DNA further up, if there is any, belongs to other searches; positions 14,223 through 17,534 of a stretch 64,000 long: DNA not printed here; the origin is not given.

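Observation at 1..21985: A ~22-kb defence island: FRG-TPR giant, SIR2+NACHT pair, a helicase/HEPN-like/DUF1156-methylase/DUF499-ATPase block, and an IS1 at the boundary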

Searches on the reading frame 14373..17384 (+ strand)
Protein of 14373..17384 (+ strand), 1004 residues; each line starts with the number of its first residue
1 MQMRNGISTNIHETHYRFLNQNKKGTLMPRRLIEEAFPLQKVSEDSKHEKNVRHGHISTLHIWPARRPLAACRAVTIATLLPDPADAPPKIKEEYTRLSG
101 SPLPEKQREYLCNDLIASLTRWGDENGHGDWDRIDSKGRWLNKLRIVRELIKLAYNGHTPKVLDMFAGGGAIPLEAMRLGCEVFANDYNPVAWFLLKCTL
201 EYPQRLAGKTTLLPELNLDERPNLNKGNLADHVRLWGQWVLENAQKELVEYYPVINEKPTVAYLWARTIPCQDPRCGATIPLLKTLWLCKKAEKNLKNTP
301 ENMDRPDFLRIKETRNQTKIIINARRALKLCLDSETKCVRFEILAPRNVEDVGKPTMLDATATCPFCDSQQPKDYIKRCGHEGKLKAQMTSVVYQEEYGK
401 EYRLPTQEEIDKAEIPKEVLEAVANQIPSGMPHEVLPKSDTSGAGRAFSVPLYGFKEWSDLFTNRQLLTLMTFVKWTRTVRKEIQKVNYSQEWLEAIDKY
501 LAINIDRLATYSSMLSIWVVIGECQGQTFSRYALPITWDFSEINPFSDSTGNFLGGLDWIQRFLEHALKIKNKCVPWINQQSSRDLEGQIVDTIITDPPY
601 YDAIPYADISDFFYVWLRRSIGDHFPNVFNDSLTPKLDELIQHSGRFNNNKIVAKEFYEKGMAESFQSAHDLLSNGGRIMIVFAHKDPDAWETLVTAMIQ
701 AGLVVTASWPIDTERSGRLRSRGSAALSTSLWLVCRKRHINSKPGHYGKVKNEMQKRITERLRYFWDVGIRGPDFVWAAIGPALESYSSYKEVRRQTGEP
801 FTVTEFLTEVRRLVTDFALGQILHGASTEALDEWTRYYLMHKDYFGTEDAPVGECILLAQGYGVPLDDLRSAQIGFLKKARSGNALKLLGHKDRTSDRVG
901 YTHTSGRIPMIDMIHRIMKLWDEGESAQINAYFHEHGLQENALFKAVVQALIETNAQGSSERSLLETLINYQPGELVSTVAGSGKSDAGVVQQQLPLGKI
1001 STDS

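Call 6: search_protein_families(library=pfam, proteins=[window:14373-17384:+], max_evalue=0.01)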
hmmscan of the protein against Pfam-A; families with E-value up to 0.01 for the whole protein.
window:14373-17384:+ (1004 aa): 4 families
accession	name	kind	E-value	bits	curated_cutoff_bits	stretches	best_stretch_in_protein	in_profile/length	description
PF06634.17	DUF1156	-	3.5e-20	72.4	24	1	36-93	1-59/73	Protein of unknown function (DUF1156)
PF02086.21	MethyltransfD12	-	5.9e-05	23.4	22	1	142-213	4-76/253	D12 class N6 adenine-specific DNA methyltransferase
PF01170.24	UPF0020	-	0.0017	18.5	22.3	0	580-605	109-136/197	RMKL-like, methyltransferase domain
PF03602.21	Cons_hypoth95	-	0.0068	16.5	24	0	156-181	39-64/182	Conserved hypothetical protein 95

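Call 7: search_protein_families(library=padloc, proteins=[window:14373-17384:+], max_evalue=0.01)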
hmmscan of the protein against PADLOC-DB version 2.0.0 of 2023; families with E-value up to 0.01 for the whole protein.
window:14373-17384:+ (1004 aa): 17 families
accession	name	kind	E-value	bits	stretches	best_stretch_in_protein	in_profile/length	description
PDLC00661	HmaB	-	1.6e-133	444.7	2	336-928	313-908/973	DNA-adenine methylase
PDLC00660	HmaB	-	5.6e-129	429.6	2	356-927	334-901/967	DNA-adenine methylase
PDLC03352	MTase_II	-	1.3e-47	160.3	3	449-623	406-598/1023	Type II methyltransferase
PDLC03233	MTase_II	-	6.6e-46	155.2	3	394-738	303-644/731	Type II methyltransferase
PDLC02189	DUF1156_MTase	-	1.2e-44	150.8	3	401-760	387-700/944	-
PDLC03314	MTase_II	-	2.5e-28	96.7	2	579-741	536-682/944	Type II methyltransferase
PDLC03367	MTase_II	-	1.2e-12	45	1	589-703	344-442/633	Type II methyltransferase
PDLC04134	mad2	-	1.7e-09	35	2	137-192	270-325/492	mads_2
PDLC02541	PglX|PglXI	-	2.4e-09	33.9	1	361-716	283-601/919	PglXI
PDLC03319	MTase_II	-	2.6e-07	27.9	1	579-623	280-324/503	Type II methyltransferase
PDLC03322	MTase_II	-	0.0001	19.4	1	146-197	50-103/446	Type II methyltransferase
PDLC03376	MTase_II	-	0.00024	19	1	127-192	26-90/249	Type II methyltransferase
PDLC03312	MTase_II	-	0.00048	15.9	1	587-707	1125-1232/1344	Type II methyltransferase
PDLC03224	MTase_II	-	0.0016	15.4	0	146-198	81-133/481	Type II methyltransferase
PDLC03377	MTase_II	-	0.0036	13.9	0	587-619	314-346/504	Type II methyltransferase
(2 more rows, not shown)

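Call 40: search_protein_families(library=ncbifam, proteins=[window:14454-17384:+], max_evalue=0.001)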
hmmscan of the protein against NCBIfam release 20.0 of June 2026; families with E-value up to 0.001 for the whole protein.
window:14454-17384:+ (977 aa): 1 family
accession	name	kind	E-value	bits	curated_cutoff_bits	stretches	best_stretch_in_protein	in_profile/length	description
NF042963.1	DUF1156_antiphage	equivalog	3.5e-55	187.6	1000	3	369-742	403-736/960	anti-phage-associated DUF1156 domain-containing protein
